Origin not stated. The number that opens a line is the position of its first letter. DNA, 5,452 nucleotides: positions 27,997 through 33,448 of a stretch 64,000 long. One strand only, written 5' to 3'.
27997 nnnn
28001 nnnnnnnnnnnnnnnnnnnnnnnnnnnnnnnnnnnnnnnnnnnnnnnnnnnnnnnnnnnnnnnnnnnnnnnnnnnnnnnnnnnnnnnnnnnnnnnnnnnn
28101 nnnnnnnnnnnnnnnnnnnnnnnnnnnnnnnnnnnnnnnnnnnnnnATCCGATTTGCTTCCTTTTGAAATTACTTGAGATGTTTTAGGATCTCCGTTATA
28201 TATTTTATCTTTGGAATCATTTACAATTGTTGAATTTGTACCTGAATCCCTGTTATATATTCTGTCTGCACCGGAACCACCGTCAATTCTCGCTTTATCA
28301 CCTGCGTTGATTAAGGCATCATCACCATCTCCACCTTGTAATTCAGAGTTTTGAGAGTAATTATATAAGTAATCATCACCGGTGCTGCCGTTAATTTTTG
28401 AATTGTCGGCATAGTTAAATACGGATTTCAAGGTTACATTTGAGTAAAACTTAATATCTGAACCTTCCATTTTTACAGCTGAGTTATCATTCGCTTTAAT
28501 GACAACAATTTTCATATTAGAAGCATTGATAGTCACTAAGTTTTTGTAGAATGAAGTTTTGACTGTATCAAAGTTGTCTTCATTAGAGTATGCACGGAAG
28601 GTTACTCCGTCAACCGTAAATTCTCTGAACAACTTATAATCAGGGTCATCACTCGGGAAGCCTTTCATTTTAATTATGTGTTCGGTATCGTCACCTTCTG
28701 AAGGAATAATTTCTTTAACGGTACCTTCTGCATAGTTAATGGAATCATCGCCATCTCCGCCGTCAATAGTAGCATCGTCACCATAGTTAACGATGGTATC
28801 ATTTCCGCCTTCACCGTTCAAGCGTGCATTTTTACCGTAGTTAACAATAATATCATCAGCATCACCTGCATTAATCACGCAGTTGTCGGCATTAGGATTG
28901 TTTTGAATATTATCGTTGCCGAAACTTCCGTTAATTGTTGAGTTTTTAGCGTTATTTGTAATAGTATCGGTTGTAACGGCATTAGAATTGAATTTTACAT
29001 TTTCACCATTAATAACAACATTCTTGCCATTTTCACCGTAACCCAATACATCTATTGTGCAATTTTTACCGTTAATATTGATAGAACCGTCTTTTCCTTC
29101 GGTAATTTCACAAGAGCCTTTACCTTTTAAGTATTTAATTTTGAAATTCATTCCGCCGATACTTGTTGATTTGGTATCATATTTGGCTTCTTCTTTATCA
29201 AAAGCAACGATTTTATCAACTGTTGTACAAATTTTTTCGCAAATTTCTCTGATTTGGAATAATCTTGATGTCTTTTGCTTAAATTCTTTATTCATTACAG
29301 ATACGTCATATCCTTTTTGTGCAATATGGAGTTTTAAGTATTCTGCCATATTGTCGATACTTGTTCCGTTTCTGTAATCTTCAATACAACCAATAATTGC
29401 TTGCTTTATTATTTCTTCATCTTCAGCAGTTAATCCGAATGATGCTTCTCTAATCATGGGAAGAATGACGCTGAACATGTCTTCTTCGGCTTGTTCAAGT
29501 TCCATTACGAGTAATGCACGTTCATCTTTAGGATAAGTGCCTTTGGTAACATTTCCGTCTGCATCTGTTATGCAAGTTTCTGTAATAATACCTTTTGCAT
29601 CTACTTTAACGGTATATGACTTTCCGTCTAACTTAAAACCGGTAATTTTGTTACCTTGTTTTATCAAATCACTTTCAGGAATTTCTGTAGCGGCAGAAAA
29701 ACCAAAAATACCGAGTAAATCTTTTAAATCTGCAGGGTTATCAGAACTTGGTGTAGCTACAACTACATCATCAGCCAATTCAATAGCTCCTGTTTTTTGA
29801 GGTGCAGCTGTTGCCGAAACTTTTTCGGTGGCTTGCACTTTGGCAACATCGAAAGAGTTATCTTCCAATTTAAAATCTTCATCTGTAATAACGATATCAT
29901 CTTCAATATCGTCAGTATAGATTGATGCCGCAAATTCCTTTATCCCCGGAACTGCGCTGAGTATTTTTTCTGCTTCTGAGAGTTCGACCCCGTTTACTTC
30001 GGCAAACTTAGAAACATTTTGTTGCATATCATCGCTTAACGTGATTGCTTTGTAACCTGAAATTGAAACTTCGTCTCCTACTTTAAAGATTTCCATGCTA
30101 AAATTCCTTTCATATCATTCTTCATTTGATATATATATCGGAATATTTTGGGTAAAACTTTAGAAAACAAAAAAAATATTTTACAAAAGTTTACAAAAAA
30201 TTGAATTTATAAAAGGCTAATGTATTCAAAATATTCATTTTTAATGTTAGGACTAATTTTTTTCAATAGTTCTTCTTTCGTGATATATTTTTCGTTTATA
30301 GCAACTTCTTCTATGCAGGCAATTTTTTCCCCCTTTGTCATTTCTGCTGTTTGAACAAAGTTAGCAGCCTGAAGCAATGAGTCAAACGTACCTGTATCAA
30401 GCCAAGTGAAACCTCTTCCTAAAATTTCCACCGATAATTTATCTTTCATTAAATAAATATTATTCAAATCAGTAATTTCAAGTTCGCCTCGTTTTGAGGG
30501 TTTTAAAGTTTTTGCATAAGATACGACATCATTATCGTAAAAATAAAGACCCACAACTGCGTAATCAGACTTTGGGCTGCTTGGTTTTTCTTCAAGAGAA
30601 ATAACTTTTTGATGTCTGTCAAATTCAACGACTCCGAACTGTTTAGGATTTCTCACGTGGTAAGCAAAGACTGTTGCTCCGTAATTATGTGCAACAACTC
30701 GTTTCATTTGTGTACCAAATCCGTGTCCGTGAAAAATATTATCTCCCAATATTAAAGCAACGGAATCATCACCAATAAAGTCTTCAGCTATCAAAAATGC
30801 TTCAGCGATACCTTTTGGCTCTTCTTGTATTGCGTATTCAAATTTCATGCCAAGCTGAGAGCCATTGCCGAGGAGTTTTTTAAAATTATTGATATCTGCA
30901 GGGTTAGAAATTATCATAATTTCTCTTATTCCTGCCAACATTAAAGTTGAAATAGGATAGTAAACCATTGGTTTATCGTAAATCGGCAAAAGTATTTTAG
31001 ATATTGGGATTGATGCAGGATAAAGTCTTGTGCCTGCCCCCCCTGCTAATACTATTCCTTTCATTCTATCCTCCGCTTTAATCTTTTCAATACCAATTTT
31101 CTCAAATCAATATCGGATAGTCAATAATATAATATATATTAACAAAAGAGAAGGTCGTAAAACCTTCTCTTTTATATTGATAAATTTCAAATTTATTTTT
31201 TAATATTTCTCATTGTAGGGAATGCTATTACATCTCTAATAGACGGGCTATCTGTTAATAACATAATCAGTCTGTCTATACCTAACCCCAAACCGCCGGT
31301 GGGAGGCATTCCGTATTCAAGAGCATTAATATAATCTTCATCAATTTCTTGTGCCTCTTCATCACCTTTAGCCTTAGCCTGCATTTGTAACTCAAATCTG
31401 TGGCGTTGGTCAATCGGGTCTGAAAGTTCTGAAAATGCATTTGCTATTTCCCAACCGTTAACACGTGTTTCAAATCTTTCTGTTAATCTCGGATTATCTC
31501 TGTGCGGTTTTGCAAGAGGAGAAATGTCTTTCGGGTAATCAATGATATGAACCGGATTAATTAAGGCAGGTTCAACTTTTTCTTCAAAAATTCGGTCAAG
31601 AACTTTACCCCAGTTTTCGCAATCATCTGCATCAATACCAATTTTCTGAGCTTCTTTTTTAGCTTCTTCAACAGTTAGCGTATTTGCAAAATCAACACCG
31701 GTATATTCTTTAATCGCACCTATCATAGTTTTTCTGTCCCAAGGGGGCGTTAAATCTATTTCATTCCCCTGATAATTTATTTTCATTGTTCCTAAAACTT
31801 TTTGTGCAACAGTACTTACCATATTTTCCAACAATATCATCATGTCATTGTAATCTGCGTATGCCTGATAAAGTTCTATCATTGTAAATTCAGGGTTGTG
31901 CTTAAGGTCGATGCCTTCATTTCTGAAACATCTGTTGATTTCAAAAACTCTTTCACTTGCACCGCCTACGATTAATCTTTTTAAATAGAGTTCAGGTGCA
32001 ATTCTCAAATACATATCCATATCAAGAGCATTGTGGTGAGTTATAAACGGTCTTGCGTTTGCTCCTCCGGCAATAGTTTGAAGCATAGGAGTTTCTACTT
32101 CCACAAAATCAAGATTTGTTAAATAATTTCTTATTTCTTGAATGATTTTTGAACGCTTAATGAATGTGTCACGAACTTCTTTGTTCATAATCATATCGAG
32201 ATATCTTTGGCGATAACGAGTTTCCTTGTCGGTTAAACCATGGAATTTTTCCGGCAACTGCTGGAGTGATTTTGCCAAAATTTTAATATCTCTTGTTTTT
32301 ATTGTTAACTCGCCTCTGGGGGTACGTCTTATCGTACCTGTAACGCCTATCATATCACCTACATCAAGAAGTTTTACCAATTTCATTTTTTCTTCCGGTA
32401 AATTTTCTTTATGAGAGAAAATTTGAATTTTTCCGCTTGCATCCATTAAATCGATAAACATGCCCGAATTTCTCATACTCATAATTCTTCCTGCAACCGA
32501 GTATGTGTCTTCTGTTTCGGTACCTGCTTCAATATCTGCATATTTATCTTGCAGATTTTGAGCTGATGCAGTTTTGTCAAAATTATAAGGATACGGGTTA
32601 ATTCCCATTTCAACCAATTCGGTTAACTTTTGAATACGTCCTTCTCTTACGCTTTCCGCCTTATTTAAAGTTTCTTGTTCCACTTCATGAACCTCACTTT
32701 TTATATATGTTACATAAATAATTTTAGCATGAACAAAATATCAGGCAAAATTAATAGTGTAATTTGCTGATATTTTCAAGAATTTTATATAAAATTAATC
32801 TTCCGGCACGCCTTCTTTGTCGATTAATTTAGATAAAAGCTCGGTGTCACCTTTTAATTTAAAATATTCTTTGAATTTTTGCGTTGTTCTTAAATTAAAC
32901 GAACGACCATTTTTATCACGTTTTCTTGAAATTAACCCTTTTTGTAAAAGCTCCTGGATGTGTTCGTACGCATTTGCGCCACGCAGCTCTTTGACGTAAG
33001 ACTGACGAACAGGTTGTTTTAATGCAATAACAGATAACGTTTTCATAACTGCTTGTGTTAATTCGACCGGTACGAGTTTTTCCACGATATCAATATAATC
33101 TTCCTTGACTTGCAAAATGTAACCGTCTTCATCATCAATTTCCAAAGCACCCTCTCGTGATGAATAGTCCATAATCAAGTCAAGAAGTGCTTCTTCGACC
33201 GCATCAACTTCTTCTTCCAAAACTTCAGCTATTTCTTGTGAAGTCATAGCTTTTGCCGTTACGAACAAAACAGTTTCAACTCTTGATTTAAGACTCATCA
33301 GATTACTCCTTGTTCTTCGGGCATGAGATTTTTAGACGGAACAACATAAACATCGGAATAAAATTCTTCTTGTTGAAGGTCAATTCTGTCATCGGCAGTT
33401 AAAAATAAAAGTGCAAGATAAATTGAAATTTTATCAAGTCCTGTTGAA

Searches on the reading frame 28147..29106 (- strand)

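Call 61: search_protein_families(library=pfam, proteins=[window:28147-29106:-], max_evalue=1)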
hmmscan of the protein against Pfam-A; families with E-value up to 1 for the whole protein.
window:28147-29106:- (320 aa): 1 family
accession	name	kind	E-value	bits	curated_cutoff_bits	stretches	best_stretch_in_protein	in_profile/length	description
PF11160.13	Hva1_TUDOR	-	0.016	15.7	24.1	0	125-159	12-44/59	Hypervirulence associated proteins TUDOR domain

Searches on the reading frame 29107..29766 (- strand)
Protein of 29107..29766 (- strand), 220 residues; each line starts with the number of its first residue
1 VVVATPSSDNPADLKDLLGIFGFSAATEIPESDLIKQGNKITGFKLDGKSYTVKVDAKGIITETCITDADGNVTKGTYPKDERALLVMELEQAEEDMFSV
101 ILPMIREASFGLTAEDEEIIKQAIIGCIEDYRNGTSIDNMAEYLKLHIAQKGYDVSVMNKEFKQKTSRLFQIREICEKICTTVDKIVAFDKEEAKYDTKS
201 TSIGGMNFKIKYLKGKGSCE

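Call 61: search_protein_families(library=pfam, proteins=[window:29107-29766:-], max_evalue=1)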
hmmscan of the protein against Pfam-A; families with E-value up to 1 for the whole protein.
window:29107-29766:- (220 aa): 1 family
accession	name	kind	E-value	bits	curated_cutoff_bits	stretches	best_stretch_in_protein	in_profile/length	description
PF17802.7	SpaA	-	0.2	12.3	23.1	0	41-75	11-46/91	Prealbumin-like fold domain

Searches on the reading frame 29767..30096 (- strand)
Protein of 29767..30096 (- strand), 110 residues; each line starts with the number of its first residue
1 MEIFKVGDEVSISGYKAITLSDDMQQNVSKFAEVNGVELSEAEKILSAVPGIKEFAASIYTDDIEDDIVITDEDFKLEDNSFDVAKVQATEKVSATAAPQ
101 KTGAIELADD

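Call 61: search_protein_families(library=pfam, proteins=[window:29767-30096:-], max_evalue=1)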
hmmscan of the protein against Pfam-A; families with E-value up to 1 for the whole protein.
window:29767-30096:- (110 aa): 3 families
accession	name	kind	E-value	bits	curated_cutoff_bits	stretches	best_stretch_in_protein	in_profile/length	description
PF02249.22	MCR_alpha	-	0.031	15.2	25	1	48-98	11-60/127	Methyl-coenzyme M reductase alpha subunit, C-terminal domain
PF12707.14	DUF3804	-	0.032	14.4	22.5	1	7-91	38-119/128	Protein of unknown function (DUF3804)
PF13101.12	DUF3945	-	0.19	11.9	21.9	1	25-44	12-31/50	Protein of unknown function (DUF3945)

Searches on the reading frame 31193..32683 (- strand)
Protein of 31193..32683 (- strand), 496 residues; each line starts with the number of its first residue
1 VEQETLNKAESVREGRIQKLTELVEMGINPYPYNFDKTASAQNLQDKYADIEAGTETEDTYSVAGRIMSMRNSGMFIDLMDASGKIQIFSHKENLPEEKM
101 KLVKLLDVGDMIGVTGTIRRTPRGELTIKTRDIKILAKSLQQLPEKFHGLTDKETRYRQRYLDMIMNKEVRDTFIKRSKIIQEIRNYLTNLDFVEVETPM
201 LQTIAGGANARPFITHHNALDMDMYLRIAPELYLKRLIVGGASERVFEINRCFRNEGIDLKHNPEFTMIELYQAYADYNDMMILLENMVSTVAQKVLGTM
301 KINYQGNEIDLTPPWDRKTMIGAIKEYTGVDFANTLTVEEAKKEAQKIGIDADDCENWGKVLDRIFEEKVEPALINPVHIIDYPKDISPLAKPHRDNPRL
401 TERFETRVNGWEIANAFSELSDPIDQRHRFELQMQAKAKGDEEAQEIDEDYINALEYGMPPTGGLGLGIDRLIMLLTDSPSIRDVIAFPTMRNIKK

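Call 11: search_protein_families(library=pfam, proteins=[window:31193-32683:-], max_evalue=0.001)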
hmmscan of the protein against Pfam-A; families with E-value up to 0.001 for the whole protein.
window:31193-32683:- (496 aa): 3 families
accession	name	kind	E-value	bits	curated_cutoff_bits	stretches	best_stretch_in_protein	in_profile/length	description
PF00152.25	tRNA-synt_2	-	1.2e-97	327.1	25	1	152-491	1-307/308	tRNA synthetases class II (D, K and N)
PF01336.31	tRNA_anti-codon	-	6.1e-14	52.2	27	1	62-136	2-75/75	OB-fold nucleic acid binding domain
PF01409.25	tRNA-synt_2d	-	6.5e-08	32.8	19.8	1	244-302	103-160/246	tRNA synthetases class II core domain (F)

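Call 35: find_homologous_proteins(query=window:31193-32683:-, max_evalue=1e-50)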
Query window:31193-32683:- (496 aa): 8000 proteins with E <= 1e-50 among 8000 candidates; the best 120 are listed.
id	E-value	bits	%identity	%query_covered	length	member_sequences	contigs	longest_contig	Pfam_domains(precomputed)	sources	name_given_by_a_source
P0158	0.0e+0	1117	100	100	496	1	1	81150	PF01409.26,PF01336.32,PF00152.26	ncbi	-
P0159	0.0e+0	1069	95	100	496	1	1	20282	PF01409.26,PF01336.32,PF00152.26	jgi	-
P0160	0.0e+0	1028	91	100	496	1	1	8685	PF01409.26,PF01336.32,PF00152.26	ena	-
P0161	0.0e+0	1024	90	100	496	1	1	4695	PF01409.26,PF01336.32,PF00152.26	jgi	-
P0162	0.0e+0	1022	90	100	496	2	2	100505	PF01409.26,PF01336.32,PF00152.26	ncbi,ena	-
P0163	0.0e+0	1014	89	100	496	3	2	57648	PF01409.26,PF01336.32,PF00152.26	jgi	-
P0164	0.0e+0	1012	89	100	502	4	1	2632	PF01409.26,PF01336.32,PF00152.26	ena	-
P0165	0.0e+0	1010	89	100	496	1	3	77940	PF01409.26,PF01336.32,PF00152.26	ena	-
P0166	4.2e-297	1003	89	100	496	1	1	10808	PF01409.26,PF01336.32,PF00152.26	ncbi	-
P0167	3.7e-295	997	88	100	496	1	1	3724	PF01409.26,PF01336.32,PF00152.26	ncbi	-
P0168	7.1e-294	993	88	100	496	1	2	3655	PF01409.26,PF01336.32,PF00152.26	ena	-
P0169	1.3e-290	982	88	100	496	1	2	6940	PF01409.26,PF01336.32,PF00152.26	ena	-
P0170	6.9e-287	970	85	100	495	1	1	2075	PF01409.26,PF01336.32,PF00152.26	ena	-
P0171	8.6e-287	969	89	95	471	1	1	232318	PF01409.26,PF01336.32,PF00152.26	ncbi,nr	ncbi:MAG: lysine--tRNA ligase [bacterium]|nr:lysine--tRNA ligase [bacterium]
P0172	3.1e-286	968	85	100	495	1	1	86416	PF01409.26,PF01336.32,PF00152.26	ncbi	-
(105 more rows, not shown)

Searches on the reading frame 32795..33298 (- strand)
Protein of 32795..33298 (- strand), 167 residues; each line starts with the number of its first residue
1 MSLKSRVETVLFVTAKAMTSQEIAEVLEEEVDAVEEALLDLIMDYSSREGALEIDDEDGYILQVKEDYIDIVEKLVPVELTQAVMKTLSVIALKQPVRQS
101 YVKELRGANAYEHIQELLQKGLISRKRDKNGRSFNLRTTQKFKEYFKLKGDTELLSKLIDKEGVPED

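Call 11: search_protein_families(library=pfam, proteins=[window:32795-33298:-], max_evalue=0.001)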
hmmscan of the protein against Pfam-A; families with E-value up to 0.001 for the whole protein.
window:32795-33298:- (167 aa): 1 family
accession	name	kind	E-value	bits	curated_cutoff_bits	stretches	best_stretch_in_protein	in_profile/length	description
PF04079.22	SMC_ScpB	-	2.7e-38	131.5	27.4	1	6-154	2-157/160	Segregation and condensation complex subunit ScpB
